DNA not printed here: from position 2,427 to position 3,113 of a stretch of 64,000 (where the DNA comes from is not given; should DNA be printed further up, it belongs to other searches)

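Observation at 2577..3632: Candidate two-gene toxin/abortive-infection-like cassette: HEPN-like RNxxxxH protein plus DUF2384-like protein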

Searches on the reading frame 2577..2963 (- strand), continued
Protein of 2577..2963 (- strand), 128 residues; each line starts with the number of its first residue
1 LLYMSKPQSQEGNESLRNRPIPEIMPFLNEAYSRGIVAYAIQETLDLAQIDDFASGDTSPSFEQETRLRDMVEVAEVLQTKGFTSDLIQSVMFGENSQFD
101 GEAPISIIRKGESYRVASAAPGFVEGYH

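Call 87: search_protein_families(library=pfam, proteins=[L001:3606-4859:+, L001:4870-5664:+, L001:2998-3540:+, L001:2260-2787:-, L001:1570-2112:-], max_evalue=0.1)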
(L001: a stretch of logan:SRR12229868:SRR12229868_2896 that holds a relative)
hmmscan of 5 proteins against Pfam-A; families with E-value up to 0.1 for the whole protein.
L001:3606-4859:+ (417 aa): 1 family
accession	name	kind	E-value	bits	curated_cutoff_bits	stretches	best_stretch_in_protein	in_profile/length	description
PF21796.3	Cac1_C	-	0.022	15.3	24.3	1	366-393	5-32/55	Chromatin assembly factor 1 subunit Cac1, C-terminal domain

L001:4870-5664:+ (264 aa): 1 family
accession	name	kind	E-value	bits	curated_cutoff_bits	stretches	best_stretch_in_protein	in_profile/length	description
PF01545.26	Cation_efflux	-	0.068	13.4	26.6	0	159-192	124-157/198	Cation efflux family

L001:2998-3540:+ (180 aa): 1 family
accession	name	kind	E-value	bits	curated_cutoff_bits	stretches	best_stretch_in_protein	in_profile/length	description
PF19075.5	DUF5771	-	0.031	15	26.2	1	139-166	4-31/69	Family of unknown function (DUF5771)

L001:2260-2787:- (175 aa): 1 family
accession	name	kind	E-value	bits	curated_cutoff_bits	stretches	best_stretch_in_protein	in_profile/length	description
PF05859.17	Mis12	-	0.037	14.2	25.7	1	9-79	104-165/231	Mis12 protein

L001:1570-2112:- (180 aa): 1 family
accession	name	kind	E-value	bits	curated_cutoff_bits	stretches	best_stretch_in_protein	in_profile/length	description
PF17278.7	DUF5343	-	0.0013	19.4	27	1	68-147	26-104/140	Family of unknown function (DUF5343)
